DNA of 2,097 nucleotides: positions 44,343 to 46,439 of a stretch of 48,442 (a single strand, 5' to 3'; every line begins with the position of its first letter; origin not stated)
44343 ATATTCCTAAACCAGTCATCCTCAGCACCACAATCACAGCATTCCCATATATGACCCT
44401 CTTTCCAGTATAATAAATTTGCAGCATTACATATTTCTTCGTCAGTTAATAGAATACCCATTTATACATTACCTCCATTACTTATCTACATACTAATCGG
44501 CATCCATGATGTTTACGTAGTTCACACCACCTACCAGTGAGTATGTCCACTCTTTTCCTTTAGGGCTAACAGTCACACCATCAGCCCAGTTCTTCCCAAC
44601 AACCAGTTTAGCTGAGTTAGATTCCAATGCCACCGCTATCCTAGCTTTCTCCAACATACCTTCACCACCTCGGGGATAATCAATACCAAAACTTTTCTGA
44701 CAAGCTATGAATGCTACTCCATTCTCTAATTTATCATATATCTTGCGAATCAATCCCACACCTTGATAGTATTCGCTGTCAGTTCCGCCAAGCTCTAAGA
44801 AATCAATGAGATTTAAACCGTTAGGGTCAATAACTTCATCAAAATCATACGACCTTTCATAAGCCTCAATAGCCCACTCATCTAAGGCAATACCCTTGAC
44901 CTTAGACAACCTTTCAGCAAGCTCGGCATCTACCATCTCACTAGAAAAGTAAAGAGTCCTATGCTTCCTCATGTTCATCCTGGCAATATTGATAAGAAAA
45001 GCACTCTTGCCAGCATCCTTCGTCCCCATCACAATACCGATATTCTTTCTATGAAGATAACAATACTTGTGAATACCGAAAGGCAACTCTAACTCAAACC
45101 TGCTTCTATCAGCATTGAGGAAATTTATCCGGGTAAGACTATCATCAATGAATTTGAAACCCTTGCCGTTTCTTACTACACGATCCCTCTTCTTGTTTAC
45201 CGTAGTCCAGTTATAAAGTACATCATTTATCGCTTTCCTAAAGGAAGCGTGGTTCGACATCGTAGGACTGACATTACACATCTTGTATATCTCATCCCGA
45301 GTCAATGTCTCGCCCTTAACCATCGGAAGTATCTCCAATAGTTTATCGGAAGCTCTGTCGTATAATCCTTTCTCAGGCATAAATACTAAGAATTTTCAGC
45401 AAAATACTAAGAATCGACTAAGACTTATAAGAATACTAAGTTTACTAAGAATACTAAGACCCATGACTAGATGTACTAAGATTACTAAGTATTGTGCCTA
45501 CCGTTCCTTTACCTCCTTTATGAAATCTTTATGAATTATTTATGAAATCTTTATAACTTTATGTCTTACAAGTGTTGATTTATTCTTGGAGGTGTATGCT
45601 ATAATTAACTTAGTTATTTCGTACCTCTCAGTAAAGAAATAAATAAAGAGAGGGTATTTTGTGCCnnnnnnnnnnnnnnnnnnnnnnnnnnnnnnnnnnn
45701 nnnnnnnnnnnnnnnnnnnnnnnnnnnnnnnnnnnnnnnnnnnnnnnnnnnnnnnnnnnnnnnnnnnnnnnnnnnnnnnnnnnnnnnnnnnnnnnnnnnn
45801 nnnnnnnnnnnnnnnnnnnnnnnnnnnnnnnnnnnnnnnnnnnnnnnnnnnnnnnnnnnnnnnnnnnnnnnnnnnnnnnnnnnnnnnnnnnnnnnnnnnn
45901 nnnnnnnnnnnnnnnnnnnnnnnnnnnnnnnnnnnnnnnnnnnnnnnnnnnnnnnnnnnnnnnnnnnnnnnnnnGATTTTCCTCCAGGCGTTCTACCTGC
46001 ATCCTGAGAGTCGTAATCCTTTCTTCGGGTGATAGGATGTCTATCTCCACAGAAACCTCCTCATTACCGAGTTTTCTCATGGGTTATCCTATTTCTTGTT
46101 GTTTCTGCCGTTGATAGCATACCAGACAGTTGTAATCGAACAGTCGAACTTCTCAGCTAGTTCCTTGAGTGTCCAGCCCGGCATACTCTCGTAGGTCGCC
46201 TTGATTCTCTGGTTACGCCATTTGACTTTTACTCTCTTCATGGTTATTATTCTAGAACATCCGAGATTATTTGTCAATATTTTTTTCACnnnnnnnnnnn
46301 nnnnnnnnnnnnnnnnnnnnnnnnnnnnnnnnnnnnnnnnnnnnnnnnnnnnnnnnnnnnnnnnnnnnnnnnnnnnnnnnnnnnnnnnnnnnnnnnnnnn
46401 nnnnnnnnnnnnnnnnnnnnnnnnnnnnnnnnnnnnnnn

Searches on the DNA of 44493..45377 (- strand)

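Call 116: search_rna_families(sources=[L013, L024, L025, L038, L043, L046, L049, L057, L011], threshold=gathering)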
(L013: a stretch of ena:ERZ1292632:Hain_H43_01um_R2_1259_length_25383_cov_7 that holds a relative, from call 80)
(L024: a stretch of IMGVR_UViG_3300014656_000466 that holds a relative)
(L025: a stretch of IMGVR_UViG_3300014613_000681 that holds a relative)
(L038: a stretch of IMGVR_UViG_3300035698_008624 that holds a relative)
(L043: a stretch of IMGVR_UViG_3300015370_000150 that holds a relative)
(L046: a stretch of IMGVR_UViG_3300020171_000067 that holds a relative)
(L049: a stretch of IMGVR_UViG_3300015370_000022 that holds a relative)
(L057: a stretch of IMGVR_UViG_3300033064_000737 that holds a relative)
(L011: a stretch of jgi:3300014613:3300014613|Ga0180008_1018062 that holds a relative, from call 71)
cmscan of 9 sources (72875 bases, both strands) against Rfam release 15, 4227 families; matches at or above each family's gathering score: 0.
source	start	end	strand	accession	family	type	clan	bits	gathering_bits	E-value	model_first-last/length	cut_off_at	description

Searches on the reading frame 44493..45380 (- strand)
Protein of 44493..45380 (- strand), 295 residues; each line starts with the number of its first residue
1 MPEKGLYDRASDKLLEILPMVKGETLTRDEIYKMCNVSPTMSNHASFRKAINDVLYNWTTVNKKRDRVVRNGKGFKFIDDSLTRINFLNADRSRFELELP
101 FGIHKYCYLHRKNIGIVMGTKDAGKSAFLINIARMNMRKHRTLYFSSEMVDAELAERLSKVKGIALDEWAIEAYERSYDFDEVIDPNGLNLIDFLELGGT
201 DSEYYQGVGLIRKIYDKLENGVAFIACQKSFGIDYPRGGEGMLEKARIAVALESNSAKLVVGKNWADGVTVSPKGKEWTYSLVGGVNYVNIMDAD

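Call 16: find_related_loci(query=window:44493-45377:-, collection=viral_contigs, flank=5000)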
Query window:44493-45377:- (294 aa) in viral_contigs; peptide patterns used: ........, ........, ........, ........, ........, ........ (x = any residue, [..] = any of these).
13 stretches matched a pattern, but none encodes a relative of the query by tblastn (E <= 1e-3).

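Call 17: search_protein_families(library=phrogs, proteins=[window:44493-45380:-], max_evalue=0.01)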
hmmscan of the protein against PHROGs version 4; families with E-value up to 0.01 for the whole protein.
window:44493-45380:- (295 aa): 3 families
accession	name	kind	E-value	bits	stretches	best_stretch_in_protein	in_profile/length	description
phrog_19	-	DNA, RNA and nucleotide metabolism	8.4e-08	32.5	1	100-158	336-400/621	DnaB-like replicative helicase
phrog_243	-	DNA, RNA and nucleotide metabolism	7.9e-06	26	1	109-169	32-91/273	DnaB-like replicative helicase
phrog_239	-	DNA, RNA and nucleotide metabolism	0.0059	16.6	1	109-183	355-429/801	DNA primase/helicase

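Call 18: search_protein_families(library=pfam, proteins=[window:44493-45380:-], max_evalue=0.01)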
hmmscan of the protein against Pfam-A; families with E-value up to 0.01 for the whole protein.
window:44493-45380:- (295 aa): 1 family
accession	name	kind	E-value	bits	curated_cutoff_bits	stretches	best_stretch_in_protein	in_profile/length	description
PF03796.21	DnaB_C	-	0.00011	22.1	27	1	109-160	16-69/255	DnaB-like helicase C terminal domain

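Call 19: find_homologous_proteins(query=window:44493-45377:-, max_evalue=0.00001)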
Query window:44493-45377:- (294 aa): 61 proteins with E <= 0.00001 among 1485 candidates.
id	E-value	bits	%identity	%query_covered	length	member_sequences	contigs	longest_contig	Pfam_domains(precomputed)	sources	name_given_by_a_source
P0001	2.6e-195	665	100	100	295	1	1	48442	-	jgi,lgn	-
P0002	5.8e-129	448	67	99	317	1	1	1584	-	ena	-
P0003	5.8e-122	425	62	99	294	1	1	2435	PF03796.22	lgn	-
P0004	2.5e-117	409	62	99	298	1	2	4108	PF03796.22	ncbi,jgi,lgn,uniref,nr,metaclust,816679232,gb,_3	ncbi:hypothetical protein LCGC14_1452460 [marine sediment metagenome]|uniref:Uncharacterized protein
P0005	3.1e-114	399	59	98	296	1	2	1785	-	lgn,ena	-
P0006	4.7e-112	392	58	100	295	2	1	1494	-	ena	-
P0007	3.8e-111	389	59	98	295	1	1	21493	-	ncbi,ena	-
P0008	2.8e-108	380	57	98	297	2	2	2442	-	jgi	-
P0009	4.6e-108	379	57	98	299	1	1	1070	-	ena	-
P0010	3.2e-107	376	57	98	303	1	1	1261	PF03796.22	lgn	-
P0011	1.5e-106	374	56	98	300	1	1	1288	-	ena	-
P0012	1.7e-106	374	56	98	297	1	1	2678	-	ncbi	-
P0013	1.0e-105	371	55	99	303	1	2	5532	-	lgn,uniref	uniref:Putative helicase n=2 Tax=viral metagenome TaxID=1070528 RepID=A0A6M3L9Y6_9ZZZZ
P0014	1.2e-105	371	56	97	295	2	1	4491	-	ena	-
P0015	2.7e-105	370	55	99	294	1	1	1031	-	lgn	-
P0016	6.6e-105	369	56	98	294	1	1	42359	-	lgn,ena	-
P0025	7.3e-102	359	54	99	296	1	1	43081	-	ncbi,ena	-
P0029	1.7e-100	354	53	99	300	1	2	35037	-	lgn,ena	-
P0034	1.4e-99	351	54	99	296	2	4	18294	-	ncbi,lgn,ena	-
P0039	6.1e-97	342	52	99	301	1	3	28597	-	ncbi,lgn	-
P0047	1.5e-73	266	64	61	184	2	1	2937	-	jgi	-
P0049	4.9e-66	241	64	60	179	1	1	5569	-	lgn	-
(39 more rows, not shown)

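Call 20: find_encoding_contigs(protein=P0007, flank=5000, max_places=2)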
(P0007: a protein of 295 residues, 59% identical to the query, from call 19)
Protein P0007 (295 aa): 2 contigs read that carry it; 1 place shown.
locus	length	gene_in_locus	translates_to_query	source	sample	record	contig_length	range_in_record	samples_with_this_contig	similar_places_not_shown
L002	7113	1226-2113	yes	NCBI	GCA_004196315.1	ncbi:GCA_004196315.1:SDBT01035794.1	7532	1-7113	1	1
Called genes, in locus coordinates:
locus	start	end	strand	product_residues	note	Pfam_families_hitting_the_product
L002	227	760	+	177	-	-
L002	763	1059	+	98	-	-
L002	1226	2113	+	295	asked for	-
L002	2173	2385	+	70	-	-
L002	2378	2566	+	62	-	-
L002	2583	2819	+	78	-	-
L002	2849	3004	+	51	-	-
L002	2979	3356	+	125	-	-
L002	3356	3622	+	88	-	-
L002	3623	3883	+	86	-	-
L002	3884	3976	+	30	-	-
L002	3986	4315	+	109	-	-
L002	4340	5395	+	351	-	-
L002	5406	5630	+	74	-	-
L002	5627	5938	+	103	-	PF14359:DUF4406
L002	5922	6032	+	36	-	-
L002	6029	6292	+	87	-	-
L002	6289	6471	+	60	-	-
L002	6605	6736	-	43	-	-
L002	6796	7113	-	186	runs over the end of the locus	PF05063:MT-A70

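Call 21: find_encoding_contigs(protein=P0016, flank=5000, max_places=2)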
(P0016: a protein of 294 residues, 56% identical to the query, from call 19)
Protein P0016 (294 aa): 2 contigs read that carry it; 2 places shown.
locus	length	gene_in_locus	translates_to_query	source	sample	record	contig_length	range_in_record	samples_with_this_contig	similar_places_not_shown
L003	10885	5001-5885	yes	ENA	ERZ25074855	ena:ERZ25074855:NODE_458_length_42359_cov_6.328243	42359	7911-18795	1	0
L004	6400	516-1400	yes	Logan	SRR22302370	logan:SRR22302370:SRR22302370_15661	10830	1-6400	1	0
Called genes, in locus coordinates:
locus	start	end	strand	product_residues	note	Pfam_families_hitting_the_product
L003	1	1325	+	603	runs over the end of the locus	-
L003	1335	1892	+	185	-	-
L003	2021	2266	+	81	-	-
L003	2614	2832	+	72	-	-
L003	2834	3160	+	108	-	-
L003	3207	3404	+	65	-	-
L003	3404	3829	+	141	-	-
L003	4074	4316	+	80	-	-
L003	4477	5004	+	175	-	PF05063:MT-A70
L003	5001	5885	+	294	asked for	-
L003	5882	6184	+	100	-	-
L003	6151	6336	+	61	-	-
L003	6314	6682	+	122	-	PF05766:NinG (weak), PF01844:HNH (faint)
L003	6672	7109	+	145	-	-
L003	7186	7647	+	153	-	-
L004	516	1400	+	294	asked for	-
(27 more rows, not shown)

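Call 22: find_encoding_contigs(protein=P0004, flank=5000, max_places=2)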
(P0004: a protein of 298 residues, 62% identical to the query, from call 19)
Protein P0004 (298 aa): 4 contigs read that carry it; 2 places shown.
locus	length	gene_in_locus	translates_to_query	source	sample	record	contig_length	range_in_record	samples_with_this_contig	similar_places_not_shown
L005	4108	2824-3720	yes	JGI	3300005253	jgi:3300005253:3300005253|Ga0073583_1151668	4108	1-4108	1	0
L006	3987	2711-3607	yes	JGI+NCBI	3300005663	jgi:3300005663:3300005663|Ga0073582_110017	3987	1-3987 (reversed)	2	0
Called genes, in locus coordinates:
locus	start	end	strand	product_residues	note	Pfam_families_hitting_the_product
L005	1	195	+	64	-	?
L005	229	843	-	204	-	PF01555:N6_N4_Mtase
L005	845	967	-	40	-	-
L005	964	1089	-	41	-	-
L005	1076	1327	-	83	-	PF27050:Phage_P22_Y8K6 (weak)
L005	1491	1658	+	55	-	-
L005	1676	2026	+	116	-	-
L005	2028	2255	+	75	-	-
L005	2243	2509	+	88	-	-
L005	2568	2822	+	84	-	-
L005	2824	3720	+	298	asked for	PF03796:DnaB_C (weak)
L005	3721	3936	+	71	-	-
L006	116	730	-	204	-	PF01555:N6_N4_Mtase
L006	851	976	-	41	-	-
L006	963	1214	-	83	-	PF27050:Phage_P22_Y8K6 (weak)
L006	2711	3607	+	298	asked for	PF03796:DnaB_C (weak)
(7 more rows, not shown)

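Call 34: find_encoding_contigs(protein=P0025, flank=10000, max_places=1)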
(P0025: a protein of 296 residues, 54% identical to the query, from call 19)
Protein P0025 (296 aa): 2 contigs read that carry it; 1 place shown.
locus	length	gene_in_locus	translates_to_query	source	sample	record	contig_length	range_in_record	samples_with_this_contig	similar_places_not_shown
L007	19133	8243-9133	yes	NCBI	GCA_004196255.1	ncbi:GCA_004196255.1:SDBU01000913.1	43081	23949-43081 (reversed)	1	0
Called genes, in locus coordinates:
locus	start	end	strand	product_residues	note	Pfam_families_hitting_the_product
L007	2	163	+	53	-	?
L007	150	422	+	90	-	-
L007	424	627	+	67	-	-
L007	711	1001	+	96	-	PF27050:Phage_P22_Y8K6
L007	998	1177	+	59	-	-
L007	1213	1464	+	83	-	-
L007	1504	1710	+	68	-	-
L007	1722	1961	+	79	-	-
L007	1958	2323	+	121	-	-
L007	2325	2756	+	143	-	-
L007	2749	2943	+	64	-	-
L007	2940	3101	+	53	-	-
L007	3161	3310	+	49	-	-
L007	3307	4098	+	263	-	PF24703:DUF7666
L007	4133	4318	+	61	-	-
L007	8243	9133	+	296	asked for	-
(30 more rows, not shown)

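Call 59: search_dna_similar(query=window:44493-45380:-, collection=phages, mode=protein, max_rows=12)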
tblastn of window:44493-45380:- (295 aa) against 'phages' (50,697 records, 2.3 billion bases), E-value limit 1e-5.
Records with a match: 2; places in all: 3; records where one place covers at least 80% of the query: 0.
Best place of each record, by identity: <60% 2.
By first word of the organism name: Methanosarcina 1; Caudoviricetes 1.
By host as written in the record: Methanosarcina sp. 1; Methanomicrobiales 1.
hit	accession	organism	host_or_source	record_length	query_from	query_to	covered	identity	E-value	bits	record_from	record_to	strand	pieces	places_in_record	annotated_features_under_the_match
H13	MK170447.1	Methanosarcina virus MetMV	Methanosarcina sp.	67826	85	291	70%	42.1%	5e-40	154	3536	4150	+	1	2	hypothetical protein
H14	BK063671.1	Caudoviricetes sp. vir555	Methanomicrobiales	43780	85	265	61%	35.7%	3e-23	105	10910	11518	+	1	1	DNA primase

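Call 61: get_annotated_region(hit=H13, flank=4000)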
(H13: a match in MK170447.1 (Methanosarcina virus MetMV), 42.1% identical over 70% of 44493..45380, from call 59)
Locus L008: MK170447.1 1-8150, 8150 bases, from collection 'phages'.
description: Methanosarcina virus MetMV, complete genome.
organism: Methanosarcina virus MetMV (NCBI taxid 2488574)
taxonomy: Viruses; Duplodnaviria; Heunggongvirae; Uroviricota; Caudoviricetes
host: Methanosarcina sp.; source: -; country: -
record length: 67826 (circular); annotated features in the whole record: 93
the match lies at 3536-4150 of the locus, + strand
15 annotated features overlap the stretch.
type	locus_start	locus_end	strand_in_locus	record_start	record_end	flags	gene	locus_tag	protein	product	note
CDS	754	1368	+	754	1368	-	-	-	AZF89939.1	DNA modification methylase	-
CDS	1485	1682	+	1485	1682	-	-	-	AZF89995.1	hypothetical protein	-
CDS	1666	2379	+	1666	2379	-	-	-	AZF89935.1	hypothetical protein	-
CDS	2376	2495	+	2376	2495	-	-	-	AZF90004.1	hypothetical protein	-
CDS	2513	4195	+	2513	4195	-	-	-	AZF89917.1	hypothetical protein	-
CDS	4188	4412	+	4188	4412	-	-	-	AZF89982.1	hypothetical protein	-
CDS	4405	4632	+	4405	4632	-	-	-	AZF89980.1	hypothetical protein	-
CDS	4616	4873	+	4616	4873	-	-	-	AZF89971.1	hypothetical protein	-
CDS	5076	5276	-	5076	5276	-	-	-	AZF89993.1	hypothetical protein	-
CDS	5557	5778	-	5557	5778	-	-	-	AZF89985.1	hypothetical protein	-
CDS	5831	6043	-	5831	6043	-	-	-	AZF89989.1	hypothetical protein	-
CDS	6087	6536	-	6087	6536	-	-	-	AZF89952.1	hypothetical protein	-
CDS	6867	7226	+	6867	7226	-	-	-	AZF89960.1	hypothetical protein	-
CDS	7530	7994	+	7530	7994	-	-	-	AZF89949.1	hypothetical protein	-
CDS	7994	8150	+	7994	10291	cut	-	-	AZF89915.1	gene transfer agent terminase protein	-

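Call 70: find_encoding_contigs(protein=P0049, flank=6000, max_places=2)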
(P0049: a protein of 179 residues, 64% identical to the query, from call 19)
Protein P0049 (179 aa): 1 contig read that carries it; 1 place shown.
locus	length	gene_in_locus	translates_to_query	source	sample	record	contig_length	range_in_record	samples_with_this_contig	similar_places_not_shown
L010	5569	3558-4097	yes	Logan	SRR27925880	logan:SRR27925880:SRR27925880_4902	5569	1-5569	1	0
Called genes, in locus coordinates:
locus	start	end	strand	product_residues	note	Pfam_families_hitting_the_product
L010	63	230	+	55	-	-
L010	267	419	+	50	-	-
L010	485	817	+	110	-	PF06356:DUF1064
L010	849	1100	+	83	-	-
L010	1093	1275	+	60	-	-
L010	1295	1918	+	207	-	-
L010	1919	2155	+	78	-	-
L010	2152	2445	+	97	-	-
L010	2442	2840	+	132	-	PF12728:HTH_17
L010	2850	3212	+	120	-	-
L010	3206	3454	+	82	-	-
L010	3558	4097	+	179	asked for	-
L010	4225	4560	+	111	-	-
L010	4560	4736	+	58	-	-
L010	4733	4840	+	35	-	-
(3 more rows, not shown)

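Call 71: find_encoding_contigs(protein=P0047, flank=6000, max_places=2)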
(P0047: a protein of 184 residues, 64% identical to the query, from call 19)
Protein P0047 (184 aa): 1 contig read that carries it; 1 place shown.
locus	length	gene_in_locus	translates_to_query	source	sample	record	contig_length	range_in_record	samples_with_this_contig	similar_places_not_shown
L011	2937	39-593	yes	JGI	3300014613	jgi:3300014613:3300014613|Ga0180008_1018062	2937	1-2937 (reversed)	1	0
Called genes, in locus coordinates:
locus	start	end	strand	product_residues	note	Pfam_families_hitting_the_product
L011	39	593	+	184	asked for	-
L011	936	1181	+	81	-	-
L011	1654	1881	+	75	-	-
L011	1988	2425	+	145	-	-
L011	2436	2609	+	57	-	-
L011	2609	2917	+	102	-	PF08774:VRR_NUC (weak)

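Call 72: find_encoding_contigs(protein=P0003, flank=6000, max_places=2)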
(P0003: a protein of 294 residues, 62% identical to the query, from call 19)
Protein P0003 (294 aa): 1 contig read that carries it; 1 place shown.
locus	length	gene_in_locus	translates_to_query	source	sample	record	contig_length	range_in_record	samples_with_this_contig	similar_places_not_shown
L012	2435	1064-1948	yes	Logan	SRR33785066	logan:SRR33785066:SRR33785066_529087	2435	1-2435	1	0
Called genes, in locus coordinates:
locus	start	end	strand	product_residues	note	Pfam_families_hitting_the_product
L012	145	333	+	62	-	-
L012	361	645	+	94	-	-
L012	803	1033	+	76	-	-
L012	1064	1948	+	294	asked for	PF03796:DnaB_C (weak)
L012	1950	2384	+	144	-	-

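Call 80: find_encoding_contigs(protein=P0029, flank=10000, max_places=2)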
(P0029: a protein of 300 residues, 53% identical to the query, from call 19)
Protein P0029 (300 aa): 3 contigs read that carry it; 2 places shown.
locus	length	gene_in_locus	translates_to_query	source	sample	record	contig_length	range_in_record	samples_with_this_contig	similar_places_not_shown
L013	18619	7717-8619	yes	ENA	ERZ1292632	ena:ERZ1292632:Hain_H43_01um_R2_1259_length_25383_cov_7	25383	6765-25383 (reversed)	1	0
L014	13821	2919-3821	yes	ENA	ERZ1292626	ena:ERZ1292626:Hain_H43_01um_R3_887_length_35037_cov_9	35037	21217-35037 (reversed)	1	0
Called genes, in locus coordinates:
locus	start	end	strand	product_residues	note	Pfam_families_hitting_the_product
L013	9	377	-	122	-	PF08774:VRR_NUC (weak)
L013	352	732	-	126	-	-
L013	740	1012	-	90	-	-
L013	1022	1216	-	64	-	-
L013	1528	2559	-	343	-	PF18897:Gp3-like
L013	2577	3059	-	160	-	-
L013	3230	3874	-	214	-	-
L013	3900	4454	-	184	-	PF01844:HNH, PF14279:HNH_5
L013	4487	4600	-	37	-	-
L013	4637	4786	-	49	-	-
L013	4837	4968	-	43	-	-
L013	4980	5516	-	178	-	-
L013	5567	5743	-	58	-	-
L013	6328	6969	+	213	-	-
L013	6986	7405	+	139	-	-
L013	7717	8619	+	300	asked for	-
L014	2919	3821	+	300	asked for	-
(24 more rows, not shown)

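Call 81: find_encoding_contigs(protein=P0039, flank=10000, max_places=3)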
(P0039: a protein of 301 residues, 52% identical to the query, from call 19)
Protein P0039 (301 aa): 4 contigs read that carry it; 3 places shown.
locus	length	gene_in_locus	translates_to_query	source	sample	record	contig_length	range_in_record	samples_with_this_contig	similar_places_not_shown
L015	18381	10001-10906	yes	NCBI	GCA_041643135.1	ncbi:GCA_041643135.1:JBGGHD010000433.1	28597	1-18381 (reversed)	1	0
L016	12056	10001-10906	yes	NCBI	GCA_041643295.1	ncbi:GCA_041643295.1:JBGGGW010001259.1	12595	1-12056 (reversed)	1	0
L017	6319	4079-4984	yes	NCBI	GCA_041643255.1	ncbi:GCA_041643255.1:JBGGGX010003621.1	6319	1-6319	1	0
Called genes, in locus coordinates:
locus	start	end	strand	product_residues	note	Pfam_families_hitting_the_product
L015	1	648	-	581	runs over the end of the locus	-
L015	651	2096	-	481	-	-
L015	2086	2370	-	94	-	-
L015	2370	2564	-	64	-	-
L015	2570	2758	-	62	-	-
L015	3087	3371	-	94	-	PF01844:HNH, PF14279:HNH_5 (weak)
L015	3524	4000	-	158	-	-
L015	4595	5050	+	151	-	-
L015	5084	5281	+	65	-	-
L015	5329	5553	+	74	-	-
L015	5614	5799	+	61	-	-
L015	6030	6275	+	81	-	-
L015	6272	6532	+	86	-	-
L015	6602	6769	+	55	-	-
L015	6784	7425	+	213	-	PF28068:Scy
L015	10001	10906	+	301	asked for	-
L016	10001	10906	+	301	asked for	-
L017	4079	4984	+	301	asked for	-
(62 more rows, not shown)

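Call 82: find_encoding_contigs(protein=P0034, flank=10000, max_places=4)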
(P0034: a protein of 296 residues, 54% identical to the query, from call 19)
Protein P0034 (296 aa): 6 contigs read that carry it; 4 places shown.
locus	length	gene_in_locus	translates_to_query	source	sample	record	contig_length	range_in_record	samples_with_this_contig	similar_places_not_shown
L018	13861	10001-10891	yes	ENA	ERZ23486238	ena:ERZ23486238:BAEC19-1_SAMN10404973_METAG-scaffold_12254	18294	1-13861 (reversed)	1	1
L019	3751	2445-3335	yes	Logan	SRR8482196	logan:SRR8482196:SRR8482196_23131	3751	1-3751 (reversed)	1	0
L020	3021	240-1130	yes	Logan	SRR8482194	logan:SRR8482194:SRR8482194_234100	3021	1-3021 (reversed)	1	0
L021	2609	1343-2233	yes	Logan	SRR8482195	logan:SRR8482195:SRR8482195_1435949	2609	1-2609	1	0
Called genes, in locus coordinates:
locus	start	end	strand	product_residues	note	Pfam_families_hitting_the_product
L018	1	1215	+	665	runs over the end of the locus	-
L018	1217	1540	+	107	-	-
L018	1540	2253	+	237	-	-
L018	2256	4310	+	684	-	-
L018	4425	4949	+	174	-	-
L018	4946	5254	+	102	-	-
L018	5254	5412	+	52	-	-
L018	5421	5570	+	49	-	-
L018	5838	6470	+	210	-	PF24703:DUF7666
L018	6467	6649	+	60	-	-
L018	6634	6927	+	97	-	-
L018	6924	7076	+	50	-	-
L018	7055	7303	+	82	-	-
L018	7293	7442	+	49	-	-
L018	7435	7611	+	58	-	-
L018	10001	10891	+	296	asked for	-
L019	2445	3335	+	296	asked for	-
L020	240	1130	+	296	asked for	-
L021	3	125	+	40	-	?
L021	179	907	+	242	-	-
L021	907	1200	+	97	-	-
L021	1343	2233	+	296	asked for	-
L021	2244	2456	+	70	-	-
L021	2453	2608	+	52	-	?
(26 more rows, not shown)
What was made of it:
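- Tried and rejected: Contexts of helicase homologues, loci L002-L021 (calls 20-22, 34, 70-72, 80-82).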

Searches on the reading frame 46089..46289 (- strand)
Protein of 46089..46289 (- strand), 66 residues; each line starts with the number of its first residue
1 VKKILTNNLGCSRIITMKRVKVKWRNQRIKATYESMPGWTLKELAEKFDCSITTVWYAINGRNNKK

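Call 17: search_protein_families(library=phrogs, proteins=[window:46089-46289:-], max_evalue=0.01)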
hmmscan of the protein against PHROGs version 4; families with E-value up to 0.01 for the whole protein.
window:46089-46289:- (66 aa): 4 families
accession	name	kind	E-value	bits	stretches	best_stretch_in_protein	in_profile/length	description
phrog_836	-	transcription regulation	1.2e-06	29.6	1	16-64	76-122/133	late transcriptional activator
phrog_14131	-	DNA, RNA and nucleotide metabolism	1.6e-05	25.2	1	18-60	233-274/351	DNA binding protein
phrog_32138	-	DNA, RNA and nucleotide metabolism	0.0045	17.9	1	34-60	14-40/54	DNA binding protein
phrog_4494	-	unknown function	0.0093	17.5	1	23-60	59-96/109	-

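Call 18: search_protein_families(library=pfam, proteins=[window:46089-46289:-], max_evalue=0.01)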
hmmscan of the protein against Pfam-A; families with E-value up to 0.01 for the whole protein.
window:46089-46289:- (66 aa): 3 families
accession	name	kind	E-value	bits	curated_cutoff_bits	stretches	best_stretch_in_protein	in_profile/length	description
PF08279.18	HTH_11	-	5.8e-05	23.3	25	1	33-59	10-36/55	HTH domain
PF13384.12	HTH_23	-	0.0018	18.5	24.6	1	32-59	14-38/50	Homeodomain-like domain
PF12824.13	MRP-L20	-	0.0096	16.6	30.4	0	39-65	105-131/164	Mitochondrial ribosomal protein subunit L20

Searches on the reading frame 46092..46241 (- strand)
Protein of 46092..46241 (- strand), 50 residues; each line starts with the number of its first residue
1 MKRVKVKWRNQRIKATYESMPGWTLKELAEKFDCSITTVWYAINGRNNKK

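Call 63: find_related_loci(query=window:46092-46241:-, collection=viral_contigs, flank=3000)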
Query window:46092-46241:- (50 aa) in viral_contigs; peptide patterns used: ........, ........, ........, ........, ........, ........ (x = any residue, [..] = any of these).
26 stretches matched a pattern, but none encodes a relative of the query by tblastn (E <= 1e-3).
